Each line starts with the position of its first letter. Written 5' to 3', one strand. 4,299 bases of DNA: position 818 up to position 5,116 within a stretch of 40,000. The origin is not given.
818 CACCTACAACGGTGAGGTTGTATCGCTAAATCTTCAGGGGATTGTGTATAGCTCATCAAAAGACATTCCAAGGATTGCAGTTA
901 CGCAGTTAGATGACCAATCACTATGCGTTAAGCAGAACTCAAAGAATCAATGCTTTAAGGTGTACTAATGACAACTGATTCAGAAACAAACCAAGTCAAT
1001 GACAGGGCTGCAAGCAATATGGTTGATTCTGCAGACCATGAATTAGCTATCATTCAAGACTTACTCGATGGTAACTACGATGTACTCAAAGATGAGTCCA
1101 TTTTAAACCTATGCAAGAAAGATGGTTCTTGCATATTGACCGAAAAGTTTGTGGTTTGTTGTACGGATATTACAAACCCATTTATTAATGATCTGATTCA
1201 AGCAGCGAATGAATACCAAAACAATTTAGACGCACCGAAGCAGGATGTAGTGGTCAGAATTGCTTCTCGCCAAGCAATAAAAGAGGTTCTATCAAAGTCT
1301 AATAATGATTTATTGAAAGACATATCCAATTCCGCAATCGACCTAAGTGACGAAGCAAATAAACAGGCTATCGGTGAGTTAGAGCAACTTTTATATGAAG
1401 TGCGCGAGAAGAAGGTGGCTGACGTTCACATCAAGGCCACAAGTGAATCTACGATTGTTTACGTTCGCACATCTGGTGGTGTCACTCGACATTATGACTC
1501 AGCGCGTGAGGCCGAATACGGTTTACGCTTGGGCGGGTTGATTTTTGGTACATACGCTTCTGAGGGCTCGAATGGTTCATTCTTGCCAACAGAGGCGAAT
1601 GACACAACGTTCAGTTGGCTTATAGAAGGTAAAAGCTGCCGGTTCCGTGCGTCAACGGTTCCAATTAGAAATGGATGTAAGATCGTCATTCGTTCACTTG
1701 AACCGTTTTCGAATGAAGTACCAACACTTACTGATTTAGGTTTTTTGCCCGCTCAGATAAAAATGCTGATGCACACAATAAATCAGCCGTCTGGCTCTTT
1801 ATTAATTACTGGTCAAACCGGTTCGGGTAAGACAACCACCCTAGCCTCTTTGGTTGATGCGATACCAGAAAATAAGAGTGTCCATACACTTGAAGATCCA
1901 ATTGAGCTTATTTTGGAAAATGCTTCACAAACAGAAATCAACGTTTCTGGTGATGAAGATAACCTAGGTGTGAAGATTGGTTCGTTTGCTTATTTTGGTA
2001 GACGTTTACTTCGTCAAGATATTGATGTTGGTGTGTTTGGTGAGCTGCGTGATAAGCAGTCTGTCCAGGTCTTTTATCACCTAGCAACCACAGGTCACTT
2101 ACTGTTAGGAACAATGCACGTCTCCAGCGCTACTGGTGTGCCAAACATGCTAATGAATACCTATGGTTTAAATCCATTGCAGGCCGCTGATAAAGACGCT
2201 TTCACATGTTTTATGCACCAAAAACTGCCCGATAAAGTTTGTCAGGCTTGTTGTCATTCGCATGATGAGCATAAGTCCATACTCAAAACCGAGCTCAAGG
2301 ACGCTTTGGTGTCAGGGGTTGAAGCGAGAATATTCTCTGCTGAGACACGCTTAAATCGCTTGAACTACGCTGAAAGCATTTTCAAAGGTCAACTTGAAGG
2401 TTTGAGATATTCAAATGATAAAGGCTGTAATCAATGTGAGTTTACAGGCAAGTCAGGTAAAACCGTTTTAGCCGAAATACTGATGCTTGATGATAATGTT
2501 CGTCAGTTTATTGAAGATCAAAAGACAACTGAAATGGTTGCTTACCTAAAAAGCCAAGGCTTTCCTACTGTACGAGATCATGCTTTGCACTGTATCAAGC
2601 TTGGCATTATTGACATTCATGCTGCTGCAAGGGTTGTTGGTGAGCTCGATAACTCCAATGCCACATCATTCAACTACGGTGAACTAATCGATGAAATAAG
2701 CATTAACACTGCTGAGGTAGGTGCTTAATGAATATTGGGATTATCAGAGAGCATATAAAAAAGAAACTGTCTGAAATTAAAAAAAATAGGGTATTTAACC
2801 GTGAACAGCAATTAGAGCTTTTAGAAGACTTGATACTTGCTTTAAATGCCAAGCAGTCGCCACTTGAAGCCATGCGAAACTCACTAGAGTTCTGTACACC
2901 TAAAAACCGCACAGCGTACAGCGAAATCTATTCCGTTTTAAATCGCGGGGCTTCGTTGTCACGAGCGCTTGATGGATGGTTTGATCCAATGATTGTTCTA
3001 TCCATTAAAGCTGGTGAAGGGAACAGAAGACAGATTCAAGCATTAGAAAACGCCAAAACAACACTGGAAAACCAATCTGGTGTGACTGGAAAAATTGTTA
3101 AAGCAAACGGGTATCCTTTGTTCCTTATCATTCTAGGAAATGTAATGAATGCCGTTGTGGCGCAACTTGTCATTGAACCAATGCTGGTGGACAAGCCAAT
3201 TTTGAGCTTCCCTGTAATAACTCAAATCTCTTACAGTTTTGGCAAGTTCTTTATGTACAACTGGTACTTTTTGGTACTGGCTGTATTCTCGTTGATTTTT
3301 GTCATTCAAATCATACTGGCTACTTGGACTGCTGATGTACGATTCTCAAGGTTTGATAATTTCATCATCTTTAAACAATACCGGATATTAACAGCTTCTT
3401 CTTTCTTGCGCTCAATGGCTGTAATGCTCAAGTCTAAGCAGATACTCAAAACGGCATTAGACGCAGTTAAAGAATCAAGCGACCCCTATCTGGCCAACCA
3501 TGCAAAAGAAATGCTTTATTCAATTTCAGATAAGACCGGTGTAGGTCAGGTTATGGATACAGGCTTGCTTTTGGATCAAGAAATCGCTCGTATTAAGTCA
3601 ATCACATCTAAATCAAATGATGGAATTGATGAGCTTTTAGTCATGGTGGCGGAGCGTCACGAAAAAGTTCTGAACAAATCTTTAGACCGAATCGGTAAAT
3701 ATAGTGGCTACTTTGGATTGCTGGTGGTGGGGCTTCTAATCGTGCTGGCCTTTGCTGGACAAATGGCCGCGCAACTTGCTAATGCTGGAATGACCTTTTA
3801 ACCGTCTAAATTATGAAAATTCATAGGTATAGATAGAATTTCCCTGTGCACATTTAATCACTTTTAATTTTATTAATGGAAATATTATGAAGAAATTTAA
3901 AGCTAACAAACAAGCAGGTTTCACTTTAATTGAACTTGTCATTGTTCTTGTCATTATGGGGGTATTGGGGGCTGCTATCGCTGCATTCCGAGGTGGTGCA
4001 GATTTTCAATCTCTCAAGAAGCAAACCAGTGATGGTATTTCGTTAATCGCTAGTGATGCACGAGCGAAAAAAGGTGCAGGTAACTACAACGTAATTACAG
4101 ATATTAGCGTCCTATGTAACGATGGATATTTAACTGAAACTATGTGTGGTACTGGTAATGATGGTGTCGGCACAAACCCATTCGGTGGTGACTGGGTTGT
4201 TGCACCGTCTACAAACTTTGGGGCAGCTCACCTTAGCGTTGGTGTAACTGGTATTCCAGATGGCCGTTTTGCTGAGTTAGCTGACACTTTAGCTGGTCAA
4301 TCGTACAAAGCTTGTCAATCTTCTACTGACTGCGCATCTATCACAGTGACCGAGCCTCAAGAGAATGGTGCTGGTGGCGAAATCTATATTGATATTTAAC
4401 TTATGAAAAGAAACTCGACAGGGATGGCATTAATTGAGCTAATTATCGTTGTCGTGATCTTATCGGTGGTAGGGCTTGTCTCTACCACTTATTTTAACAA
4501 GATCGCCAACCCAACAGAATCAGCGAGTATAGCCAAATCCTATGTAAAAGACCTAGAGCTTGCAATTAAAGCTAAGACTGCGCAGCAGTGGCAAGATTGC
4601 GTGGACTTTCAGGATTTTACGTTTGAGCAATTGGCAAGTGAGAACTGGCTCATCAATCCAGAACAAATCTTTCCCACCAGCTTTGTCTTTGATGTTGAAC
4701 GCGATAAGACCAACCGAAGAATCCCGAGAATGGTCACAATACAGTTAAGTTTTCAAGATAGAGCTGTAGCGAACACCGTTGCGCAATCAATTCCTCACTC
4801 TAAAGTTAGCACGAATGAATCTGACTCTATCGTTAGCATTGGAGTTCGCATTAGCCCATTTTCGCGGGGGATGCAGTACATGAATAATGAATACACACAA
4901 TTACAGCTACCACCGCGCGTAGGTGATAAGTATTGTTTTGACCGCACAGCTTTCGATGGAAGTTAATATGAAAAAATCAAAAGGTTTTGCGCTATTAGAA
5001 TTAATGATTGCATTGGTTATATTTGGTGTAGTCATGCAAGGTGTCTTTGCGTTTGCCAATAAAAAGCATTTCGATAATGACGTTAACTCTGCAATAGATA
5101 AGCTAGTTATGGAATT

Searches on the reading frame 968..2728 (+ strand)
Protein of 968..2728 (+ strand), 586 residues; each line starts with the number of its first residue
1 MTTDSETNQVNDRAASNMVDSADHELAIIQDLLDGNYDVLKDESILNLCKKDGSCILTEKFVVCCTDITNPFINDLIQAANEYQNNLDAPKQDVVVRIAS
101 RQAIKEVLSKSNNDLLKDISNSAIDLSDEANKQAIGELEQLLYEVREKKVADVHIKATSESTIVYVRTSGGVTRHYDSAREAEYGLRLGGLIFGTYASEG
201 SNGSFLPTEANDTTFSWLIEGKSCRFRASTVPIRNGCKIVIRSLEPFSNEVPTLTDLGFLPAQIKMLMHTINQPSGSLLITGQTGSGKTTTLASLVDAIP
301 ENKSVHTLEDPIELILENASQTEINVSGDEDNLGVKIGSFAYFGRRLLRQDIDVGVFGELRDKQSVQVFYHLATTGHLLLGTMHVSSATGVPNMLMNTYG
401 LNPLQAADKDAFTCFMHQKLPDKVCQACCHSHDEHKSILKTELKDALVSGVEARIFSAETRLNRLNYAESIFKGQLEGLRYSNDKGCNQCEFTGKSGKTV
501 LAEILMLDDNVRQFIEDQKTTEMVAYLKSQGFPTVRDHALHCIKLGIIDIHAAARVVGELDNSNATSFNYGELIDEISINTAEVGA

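Call 22: search_protein_families(library=ncbifam, proteins=[window:968-2728:+], max_evalue=0.001)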
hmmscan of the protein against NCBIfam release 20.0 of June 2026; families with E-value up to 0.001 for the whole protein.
window:968-2728:+ (586 aa): 16 families
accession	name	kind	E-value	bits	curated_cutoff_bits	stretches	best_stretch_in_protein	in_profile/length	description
NF007755.0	PRK10436.1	equivalog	1.3e-47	162.5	617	2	43-440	8-374/465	type II secretion system protein GspE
TIGR02533.1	type_II_gspE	equivalog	2.7e-47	161.5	630.25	1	117-556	92-485/486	type II secretion system ATPase GspE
TIGR02538.1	type_IV_pilB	equivalog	2.7e-44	151.8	675.65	2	220-440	262-472/564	type IV-A pilus assembly ATPase PilB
TIGR01420.1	pilT_fam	subfamily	7.3e-42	143.8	319.1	1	138-426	2-265/343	PilT/PilU family type 4a pilus ATPase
NF053534.1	T4PilAsmATPsTfpB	equivalog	2e-35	122.2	850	1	220-557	282-582/584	type IV pilus assembly ATPase TfpB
NF041000.1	ATPase_ComGA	equivalog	1e-29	103.4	300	1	140-397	2-244/267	competence type IV pilus ATPase ComGA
TIGR02525.1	plasmid_TraJ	equivalog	2.8e-19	69.3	368.3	1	221-389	97-263/372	plasmid transfer ATPase TraJ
TIGR03819.1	heli_sec_ATPase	hypoth_equivalog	4.5e-15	55.7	373.15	1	102-395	19-297/340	TadA family conjugal transfer-associated ATPase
TIGR02524.1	dot_icm_DotB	equivalog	1.3e-13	50.9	463.3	1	230-391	96-252/358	Dot/Icm type IV secretion system ATPase DotB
NF058587.1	archaellum_moto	equivalog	3.6e-13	49.1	550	1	235-388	235-386/527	archaellum flagellar ATPase motor FlaI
TIGR02788.1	VirB11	equivalog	4.6e-11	42.3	249.95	1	273-391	142-258/308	P-type DNA transfer ATPase VirB11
NF010425.0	PRK13851.1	equivalog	1.4e-07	30.7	461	1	269-365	156-250/344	type IV secretion system protein VirB11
NF010335.0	PRK13764.1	equivalog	6.3e-05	21.7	340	1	267-388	255-367/613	ATPase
NF010475.0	PRK13900.1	equivalog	8.4e-05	21.8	389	1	263-387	148-271/333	type IV secretion system ATPase VirB11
TIGR02782.1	TrbB_P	equivalog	9.5e-05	21.8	304.55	1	262-389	124-246/303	P-type conjugative transfer ATPase TrbB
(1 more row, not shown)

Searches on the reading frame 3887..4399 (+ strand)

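Call 4: search_protein_families(library=pfam, proteins=[window:3887-4399:+], max_evalue=0.1)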
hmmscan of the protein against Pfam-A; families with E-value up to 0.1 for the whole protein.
window:3887-4399:+ (170 aa): 1 family
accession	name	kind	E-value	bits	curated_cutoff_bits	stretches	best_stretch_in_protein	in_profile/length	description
PF07963.17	N_methyl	-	4.5e-09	35.9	21.2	1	7-31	2-26/27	Prokaryotic N-terminal methylation motif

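Call 5: search_protein_families(library=ncbifam, proteins=[window:3887-4399:+], max_evalue=0.1)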
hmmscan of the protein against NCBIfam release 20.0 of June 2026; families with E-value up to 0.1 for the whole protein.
window:3887-4399:+ (170 aa): 9 families
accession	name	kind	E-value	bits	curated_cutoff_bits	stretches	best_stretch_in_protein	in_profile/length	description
TIGR02532.1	IV_pilin_GFxxxE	domain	7.7e-07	28.7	16.3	1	9-31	1-23/24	prepilin-type N-terminal cleavage/methylation domain-containing protein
TIGR01708.2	typeII_sec_gspH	equivalog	1.2e-06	28.6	80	1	9-47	1-40/169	type II secretion system minor pseudopilin GspH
NF041775.1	typeIV_PilA_Myxo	equivalog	0.00022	21.2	400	1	8-49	9-48/214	type IV pilin protein PilA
TIGR01710.1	typeII_sec_gspG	equivalog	0.00032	20.7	88.85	1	11-33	2-24/134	type II secretion system major pseudopilin GspG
NF007862.0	PRK10574.1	equivalog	0.00056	20.1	138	1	7-32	2-28/145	prepilin peptidase-dependent pilin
NF040999.1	pilin_ComGC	equivalog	0.0012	19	75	1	10-27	2-19/84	competence type IV pilus major pilin ComGC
NF007800.0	PRK10506.1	equivalog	0.0017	18.2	158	1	5-29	4-28/163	prepilin peptidase-dependent protein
TIGR02596.1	TIGR02596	subfamily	0.016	15.3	70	1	12-42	1-30/196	Verru_Chthon cassette protein D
NF007660.0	PRK10332.1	equivalog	0.074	13.6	86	0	7-35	6-34/107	prepilin-type N-terminal cleavage/methylation domain-containing protein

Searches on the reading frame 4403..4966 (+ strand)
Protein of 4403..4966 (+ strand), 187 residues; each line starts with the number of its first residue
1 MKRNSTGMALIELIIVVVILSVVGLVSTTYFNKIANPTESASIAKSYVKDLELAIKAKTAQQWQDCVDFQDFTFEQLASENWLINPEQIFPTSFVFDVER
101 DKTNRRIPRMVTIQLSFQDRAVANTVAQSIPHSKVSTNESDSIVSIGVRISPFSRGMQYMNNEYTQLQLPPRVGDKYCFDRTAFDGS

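Call 4: search_protein_families(library=pfam, proteins=[window:4403-4966:+], max_evalue=0.1)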
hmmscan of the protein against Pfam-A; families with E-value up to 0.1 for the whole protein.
window:4403-4966:+ (187 aa): 1 family
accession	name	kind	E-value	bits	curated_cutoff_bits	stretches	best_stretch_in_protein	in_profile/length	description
PF07963.17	N_methyl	-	0.00012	22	21.2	1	2-26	1-25/27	Prokaryotic N-terminal methylation motif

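Call 5: search_protein_families(library=ncbifam, proteins=[window:4403-4966:+], max_evalue=0.1)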
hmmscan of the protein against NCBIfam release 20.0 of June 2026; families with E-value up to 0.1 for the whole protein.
window:4403-4966:+ (187 aa): 5 families
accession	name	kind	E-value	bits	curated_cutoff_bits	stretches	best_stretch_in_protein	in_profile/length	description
TIGR02532.1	IV_pilin_GFxxxE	domain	0.016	15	16.3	1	7-25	3-21/24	prepilin-type N-terminal cleavage/methylation domain-containing protein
TIGR02596.1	TIGR02596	subfamily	0.028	14.5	70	1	9-56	2-49/196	Verru_Chthon cassette protein D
NF041775.1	typeIV_PilA_Myxo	equivalog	0.03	14.3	400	1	5-57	10-61/214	type IV pilin protein PilA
TIGR01710.1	typeII_sec_gspG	equivalog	0.031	14.3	88.85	1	7-56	2-50/134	type II secretion system major pseudopilin GspG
NF007800.0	PRK10506.1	equivalog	0.056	13.3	158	1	3-51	6-57/163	prepilin peptidase-dependent protein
